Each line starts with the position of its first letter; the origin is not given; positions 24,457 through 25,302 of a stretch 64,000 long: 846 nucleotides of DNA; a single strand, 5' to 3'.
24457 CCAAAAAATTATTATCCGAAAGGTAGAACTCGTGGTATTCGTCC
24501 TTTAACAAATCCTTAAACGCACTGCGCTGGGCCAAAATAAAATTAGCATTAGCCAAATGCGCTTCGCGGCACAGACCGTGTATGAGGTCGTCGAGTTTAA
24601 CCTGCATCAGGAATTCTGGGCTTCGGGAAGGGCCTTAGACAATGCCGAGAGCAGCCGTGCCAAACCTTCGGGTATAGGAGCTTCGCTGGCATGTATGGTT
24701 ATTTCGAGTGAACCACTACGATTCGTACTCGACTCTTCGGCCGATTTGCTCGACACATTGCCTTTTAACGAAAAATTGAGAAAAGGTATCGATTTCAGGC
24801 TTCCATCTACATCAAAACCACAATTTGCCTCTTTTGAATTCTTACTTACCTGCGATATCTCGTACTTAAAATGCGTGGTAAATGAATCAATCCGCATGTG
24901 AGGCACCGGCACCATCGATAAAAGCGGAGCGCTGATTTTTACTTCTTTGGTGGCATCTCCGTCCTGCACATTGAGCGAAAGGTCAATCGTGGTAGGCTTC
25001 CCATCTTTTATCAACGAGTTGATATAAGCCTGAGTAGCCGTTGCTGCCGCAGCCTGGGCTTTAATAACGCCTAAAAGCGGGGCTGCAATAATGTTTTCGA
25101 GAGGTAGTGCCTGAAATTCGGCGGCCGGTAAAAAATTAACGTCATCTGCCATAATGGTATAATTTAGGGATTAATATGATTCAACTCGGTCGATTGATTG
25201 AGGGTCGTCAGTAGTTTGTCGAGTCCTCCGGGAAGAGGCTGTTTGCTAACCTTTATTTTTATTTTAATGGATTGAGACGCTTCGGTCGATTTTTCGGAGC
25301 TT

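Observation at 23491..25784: Core-genome four-gene cassette: two (possibly three) DUF2589-like paralogs plus a signal-peptide-less lytic-transglycosylase-like protein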

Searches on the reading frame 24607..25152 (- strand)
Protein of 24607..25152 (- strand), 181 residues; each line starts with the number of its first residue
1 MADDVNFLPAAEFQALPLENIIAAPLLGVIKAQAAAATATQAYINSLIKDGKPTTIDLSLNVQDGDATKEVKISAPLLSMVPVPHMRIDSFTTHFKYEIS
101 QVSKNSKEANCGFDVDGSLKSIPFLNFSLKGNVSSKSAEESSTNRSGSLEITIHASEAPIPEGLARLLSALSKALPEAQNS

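Call 3: search_protein_families(library=pfam, proteins=[window:24607-25152:-], max_evalue=1)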
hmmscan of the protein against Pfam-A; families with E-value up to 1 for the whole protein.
window:24607-25152:- (181 aa): 1 family
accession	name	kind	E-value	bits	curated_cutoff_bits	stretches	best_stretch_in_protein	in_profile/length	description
PF11655.13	DUF2589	-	7.4e-24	85.3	23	1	17-173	1-153/154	Protein of unknown function (DUF2589)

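Call 4: search_protein_families(library=ncbifam, proteins=[window:24607-25152:-], max_evalue=1)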
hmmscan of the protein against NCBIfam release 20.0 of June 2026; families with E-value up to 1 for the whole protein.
window:24607-25152:- (181 aa): 0 families

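Call 5: search_protein_families(library=padloc, proteins=[window:24607-25152:-], max_evalue=1)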
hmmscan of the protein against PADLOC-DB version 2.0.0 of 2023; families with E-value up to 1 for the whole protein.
window:24607-25152:- (181 aa): 0 families

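Call 6: search_protein_families(library=phrogs, proteins=[window:24607-25152:-], max_evalue=1)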
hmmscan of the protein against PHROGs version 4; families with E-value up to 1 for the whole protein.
window:24607-25152:- (181 aa): 0 families

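Call 9: search_solved_structures(query=window:24607-25152:-, max_evalue=10)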
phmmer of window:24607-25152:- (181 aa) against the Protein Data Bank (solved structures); distinct sequences matched with E-value up to 10: 3.
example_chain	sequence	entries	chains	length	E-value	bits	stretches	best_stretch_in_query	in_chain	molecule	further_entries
1n47_A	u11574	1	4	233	0.087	16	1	121-170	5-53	Isolectin B4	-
16vp_A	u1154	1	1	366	0.24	14.6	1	36-87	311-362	PROTEIN (VP16, VMW65, ATIF)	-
2k4v_A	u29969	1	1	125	1.1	12.5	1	78-132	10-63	uncharacterized protein PA1076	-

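Call 26: find_homologous_proteins(query=window:24607-25152:-, max_evalue=0.001)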
Query window:24607-25152:- (181 aa): 249 proteins with E <= 0.001 among 445 candidates; the best 120 are listed.
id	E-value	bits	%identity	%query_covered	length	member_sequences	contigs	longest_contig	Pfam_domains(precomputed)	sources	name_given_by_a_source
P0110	2.7e-108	377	100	100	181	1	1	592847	PF11655.14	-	-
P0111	1.4e-75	271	77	94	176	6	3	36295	PF11655.14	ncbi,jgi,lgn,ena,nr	ncbi:MAG TPA: DUF2589 domain-containing protein [Bacteroidales bacterium]|nr:DUF2589 domain-containi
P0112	3.4e-73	263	74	94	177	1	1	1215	PF11655.14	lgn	-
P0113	2.8e-71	257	75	95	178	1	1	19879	PF11655.14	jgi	jgi:hypothetical protein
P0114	7.2e-71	255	75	96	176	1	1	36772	PF11655.14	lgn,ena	-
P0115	2.3e-70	254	74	96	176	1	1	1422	PF11655.14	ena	-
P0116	8.8e-70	252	71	94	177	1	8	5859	PF11655.14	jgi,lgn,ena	-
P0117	1.8e-69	251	71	94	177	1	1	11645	PF11655.14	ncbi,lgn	-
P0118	2.3e-68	247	73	96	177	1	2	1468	PF11655.14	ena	-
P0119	3.8e-67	243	70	94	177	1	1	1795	PF11655.14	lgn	-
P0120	3.0e-64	234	73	92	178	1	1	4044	PF11655.14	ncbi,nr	ncbi:MAG: DUF2589 domain-containing protein [Bacteroidales bacterium]|nr:DUF2589 domain-containing p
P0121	2.5e-62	227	68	93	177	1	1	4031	PF11655.14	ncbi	-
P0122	4.8e-62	227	68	92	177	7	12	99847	PF11655.14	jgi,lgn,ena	jgi:hypothetical protein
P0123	3.3e-53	198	58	94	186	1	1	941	PF11655.14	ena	-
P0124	4.0e-53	198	58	97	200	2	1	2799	PF11655.14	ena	-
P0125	8.8e-53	196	58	97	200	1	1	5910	PF11655.14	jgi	jgi:hypothetical protein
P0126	4.8e-52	194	59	95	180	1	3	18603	PF11655.14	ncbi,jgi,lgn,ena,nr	ncbi:MAG: DUF2589 domain-containing protein [candidate division Zixibacteria bacterium]|nr:DUF2589 d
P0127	6.7e-52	194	57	97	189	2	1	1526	PF11655.14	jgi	jgi:hypothetical protein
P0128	9.3e-52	193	57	90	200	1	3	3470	PF11655.14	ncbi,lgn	-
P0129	2.2e-51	192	56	99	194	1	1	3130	PF11655.14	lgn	-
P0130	3.2e-51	191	54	98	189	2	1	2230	PF11655.14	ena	-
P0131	3.8e-51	191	55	94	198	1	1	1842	PF11655.14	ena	-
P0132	6.6e-51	190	56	95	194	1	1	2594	PF11655.14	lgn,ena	-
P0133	6.7e-51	190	60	94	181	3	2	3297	PF11655.14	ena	-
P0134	1.4e-50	189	56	97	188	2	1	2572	PF11655.14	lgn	-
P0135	1.6e-50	189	55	97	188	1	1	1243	PF11655.14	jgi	jgi:hypothetical protein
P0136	1.7e-50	189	53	86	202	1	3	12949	PF11655.14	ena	-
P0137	2.2e-50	189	55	97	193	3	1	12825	PF11655.14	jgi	jgi:hypothetical protein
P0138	2.3e-50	189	54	98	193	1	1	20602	PF11655.14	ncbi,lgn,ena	-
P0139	2.5e-50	188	56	97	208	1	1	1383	PF11655.14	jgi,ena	-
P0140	2.9e-50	188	51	98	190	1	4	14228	PF11655.14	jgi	jgi:hypothetical protein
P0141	3.5e-50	188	60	92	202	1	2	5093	PF11655.14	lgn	-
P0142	3.9e-50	188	57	97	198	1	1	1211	PF11655.14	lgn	-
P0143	7.5e-50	187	57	98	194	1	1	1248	PF11655.14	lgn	-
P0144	9.7e-50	187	56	91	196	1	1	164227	PF11655.14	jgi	jgi:hypothetical protein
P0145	1.4e-49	186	55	100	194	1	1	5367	PF11655.14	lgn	-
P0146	1.5e-49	186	55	100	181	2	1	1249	PF11655.14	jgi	jgi:hypothetical protein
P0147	1.8e-49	186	55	97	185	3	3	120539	PF11655.14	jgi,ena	-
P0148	2.1e-49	185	53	94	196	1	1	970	PF11655.14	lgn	-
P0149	2.5e-49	185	55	92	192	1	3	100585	PF11655.14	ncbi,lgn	ncbi:MAG: DUF2589 domain-containing protein [Candidatus Manganitrophaceae bacterium]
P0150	2.8e-49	185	54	99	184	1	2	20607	PF11655.14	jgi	jgi:hypothetical protein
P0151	3.3e-49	185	56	99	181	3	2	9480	PF11655.14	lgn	-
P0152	3.3e-49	185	58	100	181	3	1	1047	PF11655.14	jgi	-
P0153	4.2e-49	184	54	95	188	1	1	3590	PF11655.14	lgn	-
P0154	5.0e-49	184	49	98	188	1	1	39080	PF11655.14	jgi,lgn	-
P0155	5.2e-49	184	58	92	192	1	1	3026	PF11655.14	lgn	-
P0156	1.9e-48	182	55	97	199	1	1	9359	PF11655.14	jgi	jgi:hypothetical protein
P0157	2.2e-48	182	51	90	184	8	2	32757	PF11655.14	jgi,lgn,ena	-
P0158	2.4e-48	182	55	98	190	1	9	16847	PF11655.14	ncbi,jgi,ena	jgi:hypothetical protein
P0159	2.7e-48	182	52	96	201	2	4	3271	PF11655.14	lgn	-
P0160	2.8e-48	182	56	100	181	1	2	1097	PF11655.14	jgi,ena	-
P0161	4.1e-48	181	51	98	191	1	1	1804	PF11655.14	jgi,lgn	jgi:hypothetical protein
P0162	4.4e-48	181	52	96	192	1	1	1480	PF11655.14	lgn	-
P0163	4.9e-48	181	51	97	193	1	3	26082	PF11655.14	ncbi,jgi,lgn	-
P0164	5.0e-48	181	55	97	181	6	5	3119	PF11655.14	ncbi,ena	-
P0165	6.3e-48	181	53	99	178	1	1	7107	PF11655.14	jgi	jgi:hypothetical protein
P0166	6.5e-48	181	53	93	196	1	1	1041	PF11655.14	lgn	-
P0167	6.8e-48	181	56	92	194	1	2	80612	PF11655.14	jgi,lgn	jgi:hypothetical protein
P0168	6.8e-48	181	57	100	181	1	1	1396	PF11655.14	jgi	jgi:hypothetical protein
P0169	7.6e-48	180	55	97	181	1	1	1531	PF11655.14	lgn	-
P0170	7.7e-48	180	55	92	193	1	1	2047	PF11655.14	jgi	jgi:hypothetical protein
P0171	9.4e-48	180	51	100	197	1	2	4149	PF11655.14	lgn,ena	-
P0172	1.3e-47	180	53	93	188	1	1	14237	PF11655.14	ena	-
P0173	1.4e-47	180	56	95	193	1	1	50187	PF11655.14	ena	-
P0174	1.4e-47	180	54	96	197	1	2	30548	PF11655.14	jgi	jgi:hypothetical protein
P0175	1.7e-47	179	55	90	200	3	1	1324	PF11655.14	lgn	-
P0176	1.9e-47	179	55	92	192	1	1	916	PF11655.14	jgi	jgi:hypothetical protein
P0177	1.9e-47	179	54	97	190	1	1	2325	PF11655.14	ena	-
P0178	1.9e-47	179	54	92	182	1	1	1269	PF11655.14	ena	-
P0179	2.0e-47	179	55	97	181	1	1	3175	PF11655.14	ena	-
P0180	2.1e-47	179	55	94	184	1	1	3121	PF11655.14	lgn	-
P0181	3.6e-47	178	54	92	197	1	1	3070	PF11655.14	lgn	-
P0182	6.8e-47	177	52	96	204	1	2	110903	PF11655.14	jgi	-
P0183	7.0e-47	177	54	97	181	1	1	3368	PF11655.14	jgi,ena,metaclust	metaclust:\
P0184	8.8e-47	177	54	97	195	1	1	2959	PF11655.14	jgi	jgi:hypothetical protein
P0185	1.0e-46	177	55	96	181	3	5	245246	PF11655.14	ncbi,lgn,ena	-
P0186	1.3e-46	176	55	97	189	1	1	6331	PF11655.14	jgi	jgi:hypothetical protein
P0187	1.7e-46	176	53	93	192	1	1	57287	PF11655.14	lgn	-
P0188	1.8e-46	176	55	92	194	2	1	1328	PF11655.14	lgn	-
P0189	2.2e-46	176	55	97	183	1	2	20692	PF11655.14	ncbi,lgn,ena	ncbi:MAG: DUF2589 domain-containing protein [Bacteroidota bacterium]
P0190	2.7e-46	175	55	97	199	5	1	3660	PF11655.14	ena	-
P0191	2.9e-46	175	52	96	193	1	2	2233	PF11655.14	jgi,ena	-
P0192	3.4e-46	175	54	100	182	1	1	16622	PF11655.14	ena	-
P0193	4.4e-46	175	51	99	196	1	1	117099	PF11655.14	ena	-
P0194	4.5e-46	175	51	92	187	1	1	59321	PF11655.14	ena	-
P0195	4.8e-46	175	52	92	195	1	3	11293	PF11655.14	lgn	-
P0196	4.8e-46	175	51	98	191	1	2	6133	PF11655.14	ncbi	-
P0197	5.9e-46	174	50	97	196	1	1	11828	PF11655.14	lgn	-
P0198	8.0e-46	174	50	98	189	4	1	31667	PF11655.14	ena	-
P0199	9.1e-46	174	50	97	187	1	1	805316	PF11655.14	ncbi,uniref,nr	ncbi:hypothetical protein BTA51_02410 [Hahella sp. CCB-MM4]|uniref:DUF2589 domain-containing protein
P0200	9.2e-46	174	53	93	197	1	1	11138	PF11655.14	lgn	-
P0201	1.0e-45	173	54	97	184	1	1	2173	PF11655.14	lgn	-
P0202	1.1e-45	173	53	94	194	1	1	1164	PF11655.14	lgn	-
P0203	1.3e-45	173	52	93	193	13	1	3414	PF11655.14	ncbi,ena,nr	ncbi:MAG TPA: DUF2589 domain-containing protein [Nitrospiria bacterium]|nr:DUF2589 domain-containing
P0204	1.5e-45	173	50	97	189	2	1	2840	PF11655.14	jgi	jgi:hypothetical protein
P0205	1.7e-45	173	54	90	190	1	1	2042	PF11655.14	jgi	jgi:hypothetical protein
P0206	2.2e-45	172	52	98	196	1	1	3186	PF11655.14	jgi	jgi:Protein of unknown function (DUF2589)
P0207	2.5e-45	172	51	90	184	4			PF11655.14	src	-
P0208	3.1e-45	172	53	93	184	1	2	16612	PF11655.14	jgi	jgi:hypothetical protein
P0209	3.2e-45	172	51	93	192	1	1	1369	PF11655.14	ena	-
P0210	4.7e-45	171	52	97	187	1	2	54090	PF11655.14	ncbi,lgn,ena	ncbi:MAG: DUF2589 domain-containing protein [Salibacteraceae bacterium]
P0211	5.3e-45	171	51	92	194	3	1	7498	PF11655.14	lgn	-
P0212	5.8e-45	171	54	97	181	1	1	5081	PF11655.14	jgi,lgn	jgi:hypothetical protein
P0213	6.0e-45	171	53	92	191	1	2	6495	PF11655.14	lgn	-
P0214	7.0e-45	171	53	93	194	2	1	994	PF11655.14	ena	-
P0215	7.1e-45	171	53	94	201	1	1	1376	PF11655.14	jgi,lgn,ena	-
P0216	7.4e-45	171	49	97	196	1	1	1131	PF11655.14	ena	-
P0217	1.3e-44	170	52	96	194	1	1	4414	PF11655.14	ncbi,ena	-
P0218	1.4e-44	170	53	92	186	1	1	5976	PF11655.14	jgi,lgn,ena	-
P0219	1.4e-44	170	49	98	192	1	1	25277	PF11655.14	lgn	-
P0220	1.5e-44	170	57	94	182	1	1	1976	PF11655.14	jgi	jgi:hypothetical protein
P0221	1.5e-44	170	54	93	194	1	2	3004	PF11655.14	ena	-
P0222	2.0e-44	169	51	95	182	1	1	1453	PF11655.14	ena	-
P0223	2.5e-44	169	53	95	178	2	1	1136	PF11655.14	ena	-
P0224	2.6e-44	169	53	92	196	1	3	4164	PF11655.14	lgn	-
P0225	2.7e-44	169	52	94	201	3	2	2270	PF11655.14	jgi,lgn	-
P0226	2.8e-44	169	55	93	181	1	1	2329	PF11655.14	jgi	jgi:hypothetical protein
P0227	3.6e-44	168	49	92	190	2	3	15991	PF11655.14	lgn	-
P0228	3.7e-44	168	48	97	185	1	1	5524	PF11655.14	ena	-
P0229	4.2e-44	168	50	97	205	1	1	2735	PF11655.14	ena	-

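Call 30: find_encoding_contigs(protein=P0199, flank=8000, max_places=2)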
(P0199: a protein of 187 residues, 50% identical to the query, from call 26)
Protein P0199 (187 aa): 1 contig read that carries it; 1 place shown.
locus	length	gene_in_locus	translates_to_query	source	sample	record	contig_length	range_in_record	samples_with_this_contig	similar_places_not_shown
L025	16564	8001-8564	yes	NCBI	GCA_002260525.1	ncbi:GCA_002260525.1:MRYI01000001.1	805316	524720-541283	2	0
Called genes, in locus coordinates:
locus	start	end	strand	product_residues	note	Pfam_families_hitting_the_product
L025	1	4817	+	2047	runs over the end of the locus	PF07007:LprI (weak), PF13205:Big_5 (faint), PF11974:bMG3 (faint), PF01835:MG2, PF07703:A2M_BRD, PF00207:A2M, PF17973:bMG10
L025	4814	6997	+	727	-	PF00912:Transgly, PF00905:Transpeptidase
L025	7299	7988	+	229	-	PF11655:DUF2589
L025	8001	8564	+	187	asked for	PF11655:DUF2589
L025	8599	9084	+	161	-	-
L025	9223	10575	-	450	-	PF00144:Beta-lactamase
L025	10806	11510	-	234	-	-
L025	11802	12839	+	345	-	PF01547:SBP_bac_1, PF13416:SBP_bac_8, PF13531:SBP_bac_11 (weak), PF13343:SBP_bac_6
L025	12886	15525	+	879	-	PF02743:dCache_1 (weak), PF21623:HK_sensor_dom_bact, PF00672:HAMP (weak), PF00990:GGDEF, PF00563:EAL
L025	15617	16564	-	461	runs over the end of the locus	PF00270:DEAD, PF04851:ResIII, PF00271:Helicase_C, PF03880:DbpA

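Call 33: find_encoding_contigs(protein=P0149, flank=6000, max_places=1)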
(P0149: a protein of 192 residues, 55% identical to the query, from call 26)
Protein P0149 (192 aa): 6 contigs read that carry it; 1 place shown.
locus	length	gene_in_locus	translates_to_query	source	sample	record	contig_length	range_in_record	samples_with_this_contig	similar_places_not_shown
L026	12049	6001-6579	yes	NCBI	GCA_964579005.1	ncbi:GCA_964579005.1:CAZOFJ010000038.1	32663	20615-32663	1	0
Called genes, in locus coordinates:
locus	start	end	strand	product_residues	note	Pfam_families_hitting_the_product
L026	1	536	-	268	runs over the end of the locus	PF22113:Mtrc-MtrF_II-IV_dom (faint), PF14522:Cytochrome_C7 (faint), PF09699:Paired_CXXCH_1 (weak)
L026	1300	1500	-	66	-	-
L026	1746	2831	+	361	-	PF00676:E1_dh, PF02775:TPP_enzyme_C (weak), PF00456:Transketolase_N (weak), PF13292:DXP_synthase_N (faint)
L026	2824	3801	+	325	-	PF02779:Transket_pyr, PF02780:Transketolase_C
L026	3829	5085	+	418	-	PF00364:Biotin_lipoyl, PF02817:E3_binding, PF00198:2-oxoacid_dh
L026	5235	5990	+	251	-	PF11655:DUF2589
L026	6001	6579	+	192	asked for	PF11655:DUF2589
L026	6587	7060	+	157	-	-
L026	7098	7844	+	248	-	-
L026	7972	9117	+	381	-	PF13421:Band_7_1, PF01145:Band_7, PF17032:Zn_ribbon_15 (faint), PF12773:DZR, PF10571:UPF0547 (weak), PF12773:DZR, PF13248:Zn_ribbon_3 (weak), PF13240:Zn_Ribbon_1 (weak), +1 more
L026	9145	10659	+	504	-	-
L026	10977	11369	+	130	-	PF01850:PIN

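Call 34: find_encoding_contigs(protein=P0193, flank=6000, max_places=1)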
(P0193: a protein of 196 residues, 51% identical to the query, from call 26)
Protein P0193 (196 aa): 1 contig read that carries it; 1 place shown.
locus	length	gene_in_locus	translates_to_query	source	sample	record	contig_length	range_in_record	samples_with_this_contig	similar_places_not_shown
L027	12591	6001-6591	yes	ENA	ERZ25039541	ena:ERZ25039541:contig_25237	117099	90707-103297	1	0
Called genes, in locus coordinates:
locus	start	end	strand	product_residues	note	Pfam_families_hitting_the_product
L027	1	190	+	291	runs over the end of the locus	-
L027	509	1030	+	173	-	-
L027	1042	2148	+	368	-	-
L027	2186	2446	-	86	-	-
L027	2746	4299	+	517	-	-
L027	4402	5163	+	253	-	PF01471:PG_binding_1, PF05257:CHAP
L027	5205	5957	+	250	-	PF11655:DUF2589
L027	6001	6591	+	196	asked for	PF11655:DUF2589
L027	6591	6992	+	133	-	-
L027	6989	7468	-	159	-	-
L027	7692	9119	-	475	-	PF13385:Laminin_G_3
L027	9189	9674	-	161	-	-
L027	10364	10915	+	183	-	-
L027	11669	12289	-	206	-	-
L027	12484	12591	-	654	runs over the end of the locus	PF17957:Big_7 (weak)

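Call 35: find_encoding_contigs(protein=P0182, flank=6000, max_places=1)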
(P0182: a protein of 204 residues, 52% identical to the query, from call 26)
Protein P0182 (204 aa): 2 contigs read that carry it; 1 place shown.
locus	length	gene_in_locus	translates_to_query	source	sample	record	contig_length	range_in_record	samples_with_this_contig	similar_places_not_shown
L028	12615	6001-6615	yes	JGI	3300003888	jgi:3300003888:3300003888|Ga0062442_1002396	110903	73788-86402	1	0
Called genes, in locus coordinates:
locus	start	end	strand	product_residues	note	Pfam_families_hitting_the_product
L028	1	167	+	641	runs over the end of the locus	PF00580:UvrD-helicase, PF13245:AAA_19, PF00580:UvrD-helicase, PF13361:UvrD_C, PF13538:UvrD_C_2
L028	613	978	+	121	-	-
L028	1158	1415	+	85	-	PF05930:Phage_AlpA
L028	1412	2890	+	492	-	PF13148:DUF3987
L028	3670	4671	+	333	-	-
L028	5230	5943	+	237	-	PF11655:DUF2589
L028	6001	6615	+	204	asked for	PF11655:DUF2589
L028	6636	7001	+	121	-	-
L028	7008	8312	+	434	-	PF08291:Peptidase_M15_3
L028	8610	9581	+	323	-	-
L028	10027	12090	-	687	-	PF00474:SSF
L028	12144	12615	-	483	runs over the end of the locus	PF00571:CBS, PF03445:DUF294, PF10335:DUF294_C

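Call 36: predict_structure(alignment_id=A2)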
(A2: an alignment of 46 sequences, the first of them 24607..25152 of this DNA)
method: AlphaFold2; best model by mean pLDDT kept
length: 181 residues; sequences in the alignment: 46
mean_pLDDT: 64.9   pTM: 0.44
mean pLDDT of the five models: 64.9, 64.8, 61.8, 58.0, 57.7
residues with pLDDT >= 90: 2; 70-90: 77; 50-70: 62; < 50: 40
segments of 3 or more residues with pLDDT < 50: 107-119, 124-142
pLDDT, mean of each block of 10 residues (from residue 1): 50 62 80 86 88 86 80 81 70 63 51 41 42 35 53 57 73 70 45
secondary structure, 60 per line:
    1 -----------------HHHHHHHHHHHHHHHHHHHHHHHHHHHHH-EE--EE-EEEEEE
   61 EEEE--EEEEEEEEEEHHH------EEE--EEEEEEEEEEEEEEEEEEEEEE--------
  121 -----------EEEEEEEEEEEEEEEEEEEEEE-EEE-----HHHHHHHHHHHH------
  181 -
elements in order: H18-46 E55-64 E67-76 E86-88 E91-112 E132-153 E155-157 H163-174

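Call 39: fold_search(model_id=the predicted structure, library=pdb)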
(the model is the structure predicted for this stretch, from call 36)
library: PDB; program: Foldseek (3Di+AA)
matches with E <= 10: 104; with E <= 0.001: 0
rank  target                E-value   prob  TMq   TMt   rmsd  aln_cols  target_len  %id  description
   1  6iac_B                3.6e-01  0.18  0.18  0.16  10.7        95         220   16  Portal and tail of native bacteriophage P68 (released 2019-11-06)
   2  8egr_I                7.8e-01  0.06  0.16  0.12  32.7       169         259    8  Upper tail structure of Staphylococcus phage Andhra (released 2022-12-14)
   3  6qz9_0A               1.1e+00  0.04  0.12  0.08  36.3       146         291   12  The cryo-EM structure of the collar complex and tail axis in bacteriophage phi29 (released 2019-06-12)
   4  2a74_B                1.3e+00  0.05  0.12  0.12  27.5       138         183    9  Human Complement Component C3c (released 2005-09-27)
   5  3l3o_B                1.4e+00  0.06  0.12  0.12  28.4       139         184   13  Staphylococcal Complement Inhibitor (SCIN) in complex with Human Complement Component C3c (released 2010-08-04)
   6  8z4g_1                1.6e+00  0.08  0.16  0.19  14.3       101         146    5  Structure of the S-ring region of the Vibrio flagellar MS-ring protein FliF with 35-fold symmetry applied (released 2024-09-04)
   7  8z4d_1                1.7e+00  0.08  0.16  0.19  14.3       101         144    5  Structure of the S-ring region of the Vibrio flagellar MS-ring protein FliF with 34-fold symmetry applied (released 2024-09-04)
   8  6rb9_A                1.9e+00  0.13  0.19  0.15  19.2       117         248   12  The pore structure of Clostridium perfringens epsilon toxin (released 2019-06-19)
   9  9btq                  1.9e+00  0.03  0.10  0.13  39.7       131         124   14  Cryo-EM structure of extracellular tube from Microcystis Aeruginosa pcc 7806SL (released 2025-05-14)
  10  3j9c                  1.9e+00  0.03  0.11  0.05  22.1       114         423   13  CryoEM single particle reconstruction of anthrax toxin protective antigen pore at 2.9 Angstrom resolution (released 2015-03-11)
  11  8yrm_A                2.0e+00  0.06  0.14  0.07   7.3        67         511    9  Iota toxin Ib pore serine-clamp mutant (released 2025-03-26)
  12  3hrz_B                2.0e+00  0.05  0.13  0.10  28.3       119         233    8  Cobra Venom Factor (CVF) in complex with human factor B (released 2009-07-07)
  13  6yfn_AA               2.0e+00  0.02  0.10  0.12  33.8       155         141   10  Virus-like particle of bacteriophage ESE058 (released 2020-09-02)
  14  8z5v_A                2.6e+00  0.08  0.19  0.23  17.4       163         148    6  Cryo-EM structure of the MS ring (C34) within the polar flagellar motor (released 2025-10-22)
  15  5mqc_C                2.6e+00  0.04  0.12  0.09  33.8       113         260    9  Structure of black queen cell virus (released 2017-01-25)
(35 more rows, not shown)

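Call 41: search_dna_similar(query=window:24607-25152:-, collection=phages, mode=protein, max_evalue=0.01)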
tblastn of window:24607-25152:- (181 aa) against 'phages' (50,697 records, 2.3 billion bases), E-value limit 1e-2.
Records with a match: 1; places in all: 1; records where one place covers at least 80% of the query: 1.
Best place of each record, by identity: <60% 1.
By first word of the organism name: Bacteriophage 1.
By host as written in the record: - 1.
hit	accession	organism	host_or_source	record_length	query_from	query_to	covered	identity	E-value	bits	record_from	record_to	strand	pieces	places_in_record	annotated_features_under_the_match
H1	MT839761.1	Bacteriophage sp.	human fecal samples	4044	13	163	83%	28.0%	4e-4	45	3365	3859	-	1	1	record has no annotation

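Call 43: search_solved_structures(query=A2, max_evalue=10)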
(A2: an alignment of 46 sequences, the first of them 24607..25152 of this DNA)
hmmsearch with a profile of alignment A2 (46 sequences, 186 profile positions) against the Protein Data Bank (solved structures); distinct sequences matched with E-value up to 10: 0.

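Call 52: get_annotated_region(hit=H1, flank=5000)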
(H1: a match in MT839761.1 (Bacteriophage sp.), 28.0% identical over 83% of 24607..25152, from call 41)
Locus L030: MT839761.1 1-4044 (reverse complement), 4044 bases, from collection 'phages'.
description: UNVERIFIED: Bacteriophage sp. clone scaffold_11738 genomic sequence.
organism: Bacteriophage sp. (NCBI taxid 38018)
taxonomy: Viruses
host: -; source: human fecal samples; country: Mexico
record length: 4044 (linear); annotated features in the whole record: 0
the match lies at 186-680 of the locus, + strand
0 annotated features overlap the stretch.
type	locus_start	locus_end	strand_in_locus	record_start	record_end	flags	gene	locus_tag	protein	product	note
